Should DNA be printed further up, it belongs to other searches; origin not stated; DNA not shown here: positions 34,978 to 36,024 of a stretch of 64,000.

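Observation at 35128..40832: Seven-gene, fully overlapped operon led by an out-of-context cis-prenyltransferase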

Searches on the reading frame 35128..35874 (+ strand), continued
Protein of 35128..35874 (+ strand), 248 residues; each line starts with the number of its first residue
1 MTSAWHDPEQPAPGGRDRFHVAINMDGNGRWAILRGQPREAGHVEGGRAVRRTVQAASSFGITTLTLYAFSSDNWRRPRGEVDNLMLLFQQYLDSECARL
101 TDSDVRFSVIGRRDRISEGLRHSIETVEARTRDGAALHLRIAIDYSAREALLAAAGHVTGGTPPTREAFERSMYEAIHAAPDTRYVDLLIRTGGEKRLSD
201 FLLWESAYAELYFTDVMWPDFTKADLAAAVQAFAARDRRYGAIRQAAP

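Call 49: find_encoding_contigs(protein=P0251, flank=5000, max_places=1)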
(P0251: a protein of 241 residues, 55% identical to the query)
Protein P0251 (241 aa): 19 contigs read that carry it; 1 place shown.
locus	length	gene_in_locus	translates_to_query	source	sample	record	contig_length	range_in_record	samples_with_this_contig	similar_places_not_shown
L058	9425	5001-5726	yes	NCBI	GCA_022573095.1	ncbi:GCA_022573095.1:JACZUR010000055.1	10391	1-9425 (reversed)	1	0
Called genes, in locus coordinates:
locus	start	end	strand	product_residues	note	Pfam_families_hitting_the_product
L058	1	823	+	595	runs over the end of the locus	PF02518:HATPase_c, PF00204:DNA_gyraseB, PF01751:Toprim, PF00986:DNA_gyraseB_C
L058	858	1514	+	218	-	PF03167:UDG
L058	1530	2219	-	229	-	PF02463:SMC_N (faint), PF00005:ABC_tran, PF13304:AAA_21 (faint)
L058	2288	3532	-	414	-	PF25919:BSH_CusB (weak)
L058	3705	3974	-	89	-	-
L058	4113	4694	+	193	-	-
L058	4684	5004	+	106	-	PF12840:HTH_20 (weak), PF01022:HTH_5 (weak), PF12802:MarR_2 (weak), PF13601:HTH_34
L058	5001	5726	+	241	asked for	PF01255:Prenyltransf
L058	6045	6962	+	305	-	PF26549:Tricorn_N (faint), PF26550:Tricorn_2nd (faint), PF07676:PD40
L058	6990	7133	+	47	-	-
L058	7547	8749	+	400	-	-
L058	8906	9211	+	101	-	PF10101:DUF2339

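Call 52: find_encoding_contigs(protein=P0155, flank=7000, max_places=1)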
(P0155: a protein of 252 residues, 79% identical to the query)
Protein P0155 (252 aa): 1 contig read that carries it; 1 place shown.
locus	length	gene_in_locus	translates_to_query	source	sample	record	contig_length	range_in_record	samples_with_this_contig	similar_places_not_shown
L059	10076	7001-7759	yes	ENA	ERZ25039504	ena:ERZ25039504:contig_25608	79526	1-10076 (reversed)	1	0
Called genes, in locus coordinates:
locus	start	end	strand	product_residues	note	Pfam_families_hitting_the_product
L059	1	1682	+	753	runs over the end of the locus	PF06452:CBM9_1, PF19313:DUF5916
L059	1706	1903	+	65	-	-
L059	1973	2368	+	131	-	PF03965:Penicillinase_R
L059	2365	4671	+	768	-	PF05569:Peptidase_M56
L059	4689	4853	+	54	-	-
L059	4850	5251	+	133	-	PF02687:FtsX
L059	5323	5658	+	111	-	PF03551:PadR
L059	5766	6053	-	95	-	PF02687:FtsX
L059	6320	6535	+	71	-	-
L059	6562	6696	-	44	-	-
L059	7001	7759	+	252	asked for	PF01255:Prenyltransf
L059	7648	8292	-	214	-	-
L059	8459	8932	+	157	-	PF13489:Methyltransf_23 (weak), PF13649:Methyltransf_25 (faint), PF08241:Methyltransf_11 (weak)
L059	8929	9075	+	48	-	-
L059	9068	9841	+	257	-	PF00535:Glycos_transf_2, PF10111:Glyco_tranf_2_2 (weak), PF13641:Glyco_tranf_2_3 (weak)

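Call 53: find_encoding_contigs(protein=P0211, flank=7000, max_places=1)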
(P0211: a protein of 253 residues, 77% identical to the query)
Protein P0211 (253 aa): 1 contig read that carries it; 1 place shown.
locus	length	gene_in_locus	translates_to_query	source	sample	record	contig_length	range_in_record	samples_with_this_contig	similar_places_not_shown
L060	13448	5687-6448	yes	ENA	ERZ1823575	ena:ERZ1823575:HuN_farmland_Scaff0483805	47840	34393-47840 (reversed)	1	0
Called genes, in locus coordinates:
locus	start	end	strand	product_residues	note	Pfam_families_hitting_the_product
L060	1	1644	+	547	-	?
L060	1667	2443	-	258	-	PF02353:CMAS (weak), PF05175:MTS, PF13489:Methyltransf_23, PF01209:Ubie_methyltran (weak), PF13847:Methyltransf_31, PF08241:Methyltransf_11, PF08242:Methyltransf_12, PF13649:Methyltransf_25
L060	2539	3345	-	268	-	-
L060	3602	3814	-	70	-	-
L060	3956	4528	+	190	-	-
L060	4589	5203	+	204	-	-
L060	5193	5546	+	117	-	PF01638:HxlR (weak), PF12802:MarR_2 (weak), PF12840:HTH_20 (weak), PF13412:HTH_24 (weak), PF01022:HTH_5 (weak), PF13601:HTH_34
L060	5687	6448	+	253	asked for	PF01255:Prenyltransf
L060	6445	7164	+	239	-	PF10096:DUF2334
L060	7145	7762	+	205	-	PF13489:Methyltransf_23, PF08241:Methyltransf_11, PF13649:Methyltransf_25 (faint)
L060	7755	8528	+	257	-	PF00535:Glycos_transf_2, PF10111:Glyco_tranf_2_2 (weak)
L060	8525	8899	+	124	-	PF00892:EamA (weak)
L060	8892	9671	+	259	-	-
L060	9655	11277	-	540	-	-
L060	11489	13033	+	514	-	-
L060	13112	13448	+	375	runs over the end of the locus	-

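Call 67: find_related_loci(query=A5, collection=metagenome_contigs, flank=7000)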
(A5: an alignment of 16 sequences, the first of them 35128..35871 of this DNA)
Query A5 (248 aa) in metagenome_contigs; peptide patterns used: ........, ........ (x = any residue, [..] = any of these).
208 stretches matched a pattern; 123 encode a relative of the query (tblastn E <= 1e-3); the best 80 are kept; 80 distinct loci.
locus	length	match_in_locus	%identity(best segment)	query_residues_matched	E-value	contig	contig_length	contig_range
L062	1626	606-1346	85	2-248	3e-145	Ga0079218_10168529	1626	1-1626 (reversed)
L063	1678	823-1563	84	2-248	1e-143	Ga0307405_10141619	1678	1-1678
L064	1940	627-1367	79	1-248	3e-138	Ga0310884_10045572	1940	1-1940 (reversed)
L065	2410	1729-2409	84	2-228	3e-135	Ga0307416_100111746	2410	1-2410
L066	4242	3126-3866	78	1-248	1e-129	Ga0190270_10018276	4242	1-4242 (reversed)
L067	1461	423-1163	77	1-247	3e-137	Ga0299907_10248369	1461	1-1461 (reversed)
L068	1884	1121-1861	77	1-247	2e-134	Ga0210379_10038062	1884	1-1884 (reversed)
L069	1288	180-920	77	1-247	5e-137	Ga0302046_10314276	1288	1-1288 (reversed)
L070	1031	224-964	77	1-247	9e-138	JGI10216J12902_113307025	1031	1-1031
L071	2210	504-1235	77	5-248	7e-132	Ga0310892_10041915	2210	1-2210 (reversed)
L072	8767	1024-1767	77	1-248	4e-124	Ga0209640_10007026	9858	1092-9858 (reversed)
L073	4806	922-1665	77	1-248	6e-125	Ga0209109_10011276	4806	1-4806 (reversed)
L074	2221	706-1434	77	1-243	5e-131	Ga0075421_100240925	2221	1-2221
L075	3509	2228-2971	77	1-248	1e-126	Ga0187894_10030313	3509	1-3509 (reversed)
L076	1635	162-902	76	1-247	7e-133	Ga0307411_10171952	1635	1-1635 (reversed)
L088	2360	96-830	76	3-247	9e-128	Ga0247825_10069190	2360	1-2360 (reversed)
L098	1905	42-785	76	1-248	5e-127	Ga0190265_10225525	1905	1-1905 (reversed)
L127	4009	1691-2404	74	5-243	2e-113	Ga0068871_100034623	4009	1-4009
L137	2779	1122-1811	73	14-243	1e-112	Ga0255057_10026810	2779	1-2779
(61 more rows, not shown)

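Call 74: search_protein_families(library=pfam, proteins=[L060:4589-5203:+, L060:3956-4528:+, L060:5193-5546:+, L060:8525-8899:+, L088:1185-2360:-, L098:967-1857:+, L137:1868-2779:+, L127:2950-3852:-], max_evalue=0.01)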
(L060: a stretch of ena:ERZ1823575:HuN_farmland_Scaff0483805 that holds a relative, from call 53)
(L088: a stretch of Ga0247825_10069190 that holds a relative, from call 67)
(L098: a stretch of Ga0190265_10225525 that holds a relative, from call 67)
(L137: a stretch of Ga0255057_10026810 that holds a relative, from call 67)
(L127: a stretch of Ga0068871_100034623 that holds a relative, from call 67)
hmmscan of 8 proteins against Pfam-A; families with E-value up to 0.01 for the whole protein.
L060:4589-5203:+ (204 aa): 0 families

L060:3956-4528:+ (190 aa): 2 families
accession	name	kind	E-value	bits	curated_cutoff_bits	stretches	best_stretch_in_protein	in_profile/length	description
PF00578.27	AhpC-TSA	-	3.3e-05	24.2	26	1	49-118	2-71/124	AhpC/TSA family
PF20029.6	DUF6436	-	0.0018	18.5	27.3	1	62-159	9-87/133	Domain of unknown function (DUF6436)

L060:5193-5546:+ (117 aa): 11 families
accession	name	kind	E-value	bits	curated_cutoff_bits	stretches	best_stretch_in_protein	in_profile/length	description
PF13601.12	HTH_34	-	2.4e-27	95.4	27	1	32-111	1-80/80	Winged helix DNA-binding domain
PF01022.26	HTH_5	-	3.7e-07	30.3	22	1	33-76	4-46/47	Bacterial regulatory protein, arsR family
PF12802.13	MarR_2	-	8.1e-07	29.6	27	1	34-84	8-60/61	MarR family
PF13412.12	HTH_24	-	2.2e-06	27.6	21.9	1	33-76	5-48/48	Winged helix-turn-helix DNA-binding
PF12840.13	HTH_20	-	2.3e-06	27.9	27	1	29-74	3-47/51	Helix-turn-helix domain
PF01638.23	HxlR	-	8.6e-06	26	20.8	1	28-111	2-83/91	HxlR-like helix-turn-helix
PF01047.28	MarR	-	0.00031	21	24.6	1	34-76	6-48/59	MarR family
PF03551.20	PadR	-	0.00044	20.6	27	1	59-101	31-74/75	Transcriptional regulator PadR-like family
PF25213.1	HVO_A0261_N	-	0.0005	20.3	35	1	25-114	5-85/86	HVO_A0261 N-terminal domain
PF24038.1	DUF7347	-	0.001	19.7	27.6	1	28-96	8-70/77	Domain of unknown function (DUF7347)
PF13463.12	HTH_27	-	0.0049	17.5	22.2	1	42-96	15-68/68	Winged helix DNA-binding domain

L060:8525-8899:+ (124 aa): 2 families
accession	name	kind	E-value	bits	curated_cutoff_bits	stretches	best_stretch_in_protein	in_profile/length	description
PF00892.27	EamA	-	3.7e-06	27.7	28.2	1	46-117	64-134/135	EamA-like transporter family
PF10639.15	TMEM234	-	0.0069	16.9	30.1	1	38-116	34-112/113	Putative transmembrane family 234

L088:1185-2360:- (392 aa): 3 families
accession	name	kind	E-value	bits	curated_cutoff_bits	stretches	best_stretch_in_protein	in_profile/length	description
PF07676.18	PD40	-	8.9e-16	57.8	20.9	1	318-344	11-38/38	WD40-like Beta Propeller Repeat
PF00930.27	DPPIV_N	-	1.5e-06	27.6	22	1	158-221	21-84/354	Dipeptidyl peptidase IV (DPP IV) N-terminal region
PF02897.21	Peptidase_S9_N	-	0.00067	19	24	1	321-378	129-189/414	Prolyl oligopeptidase, N-terminal beta-propeller domain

L098:967-1857:+ (297 aa): 2 families
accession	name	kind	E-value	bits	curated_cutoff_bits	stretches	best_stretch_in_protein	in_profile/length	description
PF00722.28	Glyco_hydro_16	-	5.4e-13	49.2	22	1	117-285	28-173/175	Glycosyl hydrolases family 16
PF03935.22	SKN1_KRE6_Sbg1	-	4.8e-09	35.6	30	1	41-157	116-224/501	Beta-glucan synthesis-associated protein SKN1/KRE6/Sbg1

L137:1868-2779:+ (304 aa): 1 family
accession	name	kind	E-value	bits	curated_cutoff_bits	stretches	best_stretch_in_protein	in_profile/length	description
PF13687.11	DUF4153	-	7.9e-36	124.4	27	1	68-301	3-233/373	Domain of unknown function (DUF4153)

L127:2950-3852:- (301 aa): 2 families
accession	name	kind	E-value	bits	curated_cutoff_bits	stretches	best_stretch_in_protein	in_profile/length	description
PF08308.17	PEGA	-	4.2e-10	39.8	20.8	1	30-98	2-67/71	PEGA domain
PF13620.12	CarboxypepD_reg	-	1e-05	26.3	32.3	1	39-98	15-81/82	Carboxypeptidase regulatory-like domain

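Call 75: search_protein_families(library=pfam, proteins=[P0247, P0305, P0359, P0373, P0246, P0254, P0348, P0310, P0374, P0362], max_evalue=0.001)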
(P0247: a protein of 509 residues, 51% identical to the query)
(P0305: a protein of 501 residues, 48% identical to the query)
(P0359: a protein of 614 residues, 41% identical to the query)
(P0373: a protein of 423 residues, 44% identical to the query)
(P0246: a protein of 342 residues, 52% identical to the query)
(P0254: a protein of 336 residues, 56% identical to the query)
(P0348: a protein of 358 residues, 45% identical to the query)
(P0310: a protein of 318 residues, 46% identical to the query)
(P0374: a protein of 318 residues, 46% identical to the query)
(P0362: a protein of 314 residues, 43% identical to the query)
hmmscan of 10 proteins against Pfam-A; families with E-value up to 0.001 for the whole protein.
P0247 (509 aa): 2 families
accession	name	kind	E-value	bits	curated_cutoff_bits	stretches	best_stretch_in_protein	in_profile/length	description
PF01255.24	Prenyltransf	-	8.5e-71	238.4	27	1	18-235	1-219/219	Putative undecaprenyl diphosphate synthase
PF02915.23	Rubrerythrin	-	0.00049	20.9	22.8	0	377-430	8-62/137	Rubrerythrin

P0305 (501 aa): 2 families
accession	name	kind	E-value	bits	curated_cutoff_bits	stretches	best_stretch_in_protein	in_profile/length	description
PF01255.24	Prenyltransf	-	1.7e-81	273.4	27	1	287-499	1-219/219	Putative undecaprenyl diphosphate synthase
PF02401.23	LYTB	-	3e-65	220.6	24.5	1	6-277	4-266/267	LytB protein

P0359 (614 aa): 2 families
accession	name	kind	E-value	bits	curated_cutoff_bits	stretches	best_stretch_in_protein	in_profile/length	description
PF01255.24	Prenyltransf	-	8.8e-77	258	27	1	388-608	1-219/219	Putative undecaprenyl diphosphate synthase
PF00226.36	DnaJ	-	1.1e-12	48.3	27.8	1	150-218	1-63/63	DnaJ domain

P0373 (423 aa): 1 family
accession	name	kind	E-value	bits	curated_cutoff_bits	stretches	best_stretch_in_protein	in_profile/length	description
PF01255.24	Prenyltransf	-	2.1e-75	253.5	27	1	179-402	1-219/219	Putative undecaprenyl diphosphate synthase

P0246 (342 aa): 1 family
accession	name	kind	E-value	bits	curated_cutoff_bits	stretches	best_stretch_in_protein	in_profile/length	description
PF01255.24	Prenyltransf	-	2.2e-71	240.4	27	1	16-233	1-219/219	Putative undecaprenyl diphosphate synthase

P0254 (336 aa): 1 family
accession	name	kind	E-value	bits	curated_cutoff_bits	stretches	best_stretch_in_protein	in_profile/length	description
PF01255.24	Prenyltransf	-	2.8e-60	204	27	2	6-116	1-111/219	Putative undecaprenyl diphosphate synthase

P0348 (358 aa): 1 family
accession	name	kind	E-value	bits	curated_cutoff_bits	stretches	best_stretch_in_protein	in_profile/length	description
PF01255.24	Prenyltransf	-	6.6e-78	261.7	27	1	112-336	1-219/219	Putative undecaprenyl diphosphate synthase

P0310 (318 aa): 1 family
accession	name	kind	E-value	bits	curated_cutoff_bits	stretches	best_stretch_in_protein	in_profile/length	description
PF01255.24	Prenyltransf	-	8e-71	238.5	27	1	94-314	1-219/219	Putative undecaprenyl diphosphate synthase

P0374 (318 aa): 1 family
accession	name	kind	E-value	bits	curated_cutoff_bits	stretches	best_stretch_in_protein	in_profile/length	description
PF01255.24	Prenyltransf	-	6.1e-82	274.9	27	1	89-309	1-219/219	Putative undecaprenyl diphosphate synthase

P0362 (314 aa): 1 family
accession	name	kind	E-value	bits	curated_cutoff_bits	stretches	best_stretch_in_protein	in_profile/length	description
PF01255.24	Prenyltransf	-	1.4e-80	270.4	27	1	78-299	1-219/219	Putative undecaprenyl diphosphate synthase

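Call 76: list_cluster_members(proteins=[P0247, P0305, P0359, P0373, P0348, P0310, P0374, P0362, P0271, P0275])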
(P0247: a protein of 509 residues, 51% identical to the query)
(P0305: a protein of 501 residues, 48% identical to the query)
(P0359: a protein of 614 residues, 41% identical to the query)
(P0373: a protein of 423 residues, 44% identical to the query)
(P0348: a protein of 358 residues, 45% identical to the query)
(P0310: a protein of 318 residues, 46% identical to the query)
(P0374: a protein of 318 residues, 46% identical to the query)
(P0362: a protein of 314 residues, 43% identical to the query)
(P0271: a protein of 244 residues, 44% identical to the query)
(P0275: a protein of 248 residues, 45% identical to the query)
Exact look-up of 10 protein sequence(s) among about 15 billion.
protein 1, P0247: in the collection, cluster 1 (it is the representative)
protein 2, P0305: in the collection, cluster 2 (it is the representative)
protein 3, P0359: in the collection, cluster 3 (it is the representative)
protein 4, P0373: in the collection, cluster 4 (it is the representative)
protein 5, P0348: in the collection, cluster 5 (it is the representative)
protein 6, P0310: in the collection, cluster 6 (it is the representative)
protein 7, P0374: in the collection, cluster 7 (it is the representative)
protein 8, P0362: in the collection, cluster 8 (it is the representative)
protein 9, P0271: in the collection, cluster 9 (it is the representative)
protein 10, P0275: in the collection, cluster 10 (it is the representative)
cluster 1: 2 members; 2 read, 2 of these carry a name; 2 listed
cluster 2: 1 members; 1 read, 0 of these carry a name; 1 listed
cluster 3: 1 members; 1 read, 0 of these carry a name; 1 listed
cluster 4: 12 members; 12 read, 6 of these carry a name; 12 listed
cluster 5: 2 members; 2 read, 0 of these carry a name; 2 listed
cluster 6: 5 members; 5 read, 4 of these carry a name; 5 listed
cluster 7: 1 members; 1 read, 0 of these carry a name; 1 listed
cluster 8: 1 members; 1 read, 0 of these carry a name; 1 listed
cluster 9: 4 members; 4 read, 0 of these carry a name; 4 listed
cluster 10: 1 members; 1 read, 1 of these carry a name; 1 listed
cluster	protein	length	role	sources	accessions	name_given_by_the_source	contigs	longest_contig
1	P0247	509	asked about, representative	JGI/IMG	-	undecaprenyl diphosphate synthase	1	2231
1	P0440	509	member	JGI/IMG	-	undecaprenyl diphosphate synthase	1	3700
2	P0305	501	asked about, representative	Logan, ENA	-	-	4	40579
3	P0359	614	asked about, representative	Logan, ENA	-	-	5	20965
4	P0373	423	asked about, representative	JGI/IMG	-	undecaprenyl diphosphate synthase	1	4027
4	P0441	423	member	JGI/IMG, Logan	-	undecaprenyl diphosphate synthase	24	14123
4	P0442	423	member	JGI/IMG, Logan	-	undecaprenyl diphosphate synthase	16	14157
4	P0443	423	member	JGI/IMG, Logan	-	undecaprenyl diphosphate synthase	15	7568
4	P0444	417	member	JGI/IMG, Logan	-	undecaprenyl diphosphate synthase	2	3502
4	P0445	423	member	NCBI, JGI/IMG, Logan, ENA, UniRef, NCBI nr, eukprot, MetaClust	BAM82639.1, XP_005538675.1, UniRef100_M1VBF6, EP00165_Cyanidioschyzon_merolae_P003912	undecaprenyl pyrophophate synthetase [Cyanidioschyzon merolae strain 10D] | Undecaprenyl pyrophophate synthetase n=1 Tax=Cyanidioschyzon merolae (strain NIES-3377 / ... | XP_005538675.1 undecaprenyl pyrophophate synthetase [Cyanidioschyzon merolae strain 10D]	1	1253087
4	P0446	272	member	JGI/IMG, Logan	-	-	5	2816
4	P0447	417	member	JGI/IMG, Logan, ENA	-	-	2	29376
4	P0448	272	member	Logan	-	-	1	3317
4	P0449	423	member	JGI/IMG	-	-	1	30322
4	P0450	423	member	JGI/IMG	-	-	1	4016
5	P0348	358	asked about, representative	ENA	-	-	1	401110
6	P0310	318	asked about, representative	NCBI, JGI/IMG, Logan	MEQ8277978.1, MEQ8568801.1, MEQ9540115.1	MAG: polyprenyl diphosphate synthase [Deltaproteobacteria bacterium] | undecaprenyl diphosphate synthase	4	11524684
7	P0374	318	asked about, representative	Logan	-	-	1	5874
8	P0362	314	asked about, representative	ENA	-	-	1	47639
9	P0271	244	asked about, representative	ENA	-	-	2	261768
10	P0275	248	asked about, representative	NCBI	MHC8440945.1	MAG: polyprenyl diphosphate synthase [Candidatus Eutrophobiaceae bacterium]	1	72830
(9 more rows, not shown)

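Call 77: find_homologous_proteins(query=P0271)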
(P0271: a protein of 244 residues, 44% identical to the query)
Query P0271 (244 aa): 8000 proteins with E <= 0.001 among 8000 candidates; the best 120 are listed.
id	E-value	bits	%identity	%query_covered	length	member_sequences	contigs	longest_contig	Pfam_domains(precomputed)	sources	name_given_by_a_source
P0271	1.6e-157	540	100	100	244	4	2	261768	PF01255.25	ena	-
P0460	3.9e-132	457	84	100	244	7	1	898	PF01255.25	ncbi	-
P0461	1.9e-128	445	83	100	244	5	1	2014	PF01255.25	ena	-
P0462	8.5e-128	443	83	100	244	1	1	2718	PF01255.25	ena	-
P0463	3.0e-127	441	80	100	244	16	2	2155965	PF01255.25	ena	-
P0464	4.3e-127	441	79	100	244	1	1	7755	PF01255.25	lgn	-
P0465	5.0e-126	437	79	100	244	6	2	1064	PF01255.25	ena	-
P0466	6.8e-126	437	79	100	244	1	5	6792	PF01255.25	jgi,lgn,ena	jgi:undecaprenyl diphosphate synthase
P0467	9.3e-126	436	79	100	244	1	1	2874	PF01255.25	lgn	-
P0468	1.0e-125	436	81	100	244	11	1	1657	PF01255.25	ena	-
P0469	2.4e-125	435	79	100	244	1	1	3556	PF01255.25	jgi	jgi:undecaprenyl diphosphate synthase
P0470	4.5e-125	434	79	100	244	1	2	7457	PF01255.25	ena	-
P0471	3.2e-124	431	81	100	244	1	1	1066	PF01255.25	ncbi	-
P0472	4.7e-124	431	79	100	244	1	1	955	PF01255.25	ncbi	-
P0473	6.2e-124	430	78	100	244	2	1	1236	PF01255.25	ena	-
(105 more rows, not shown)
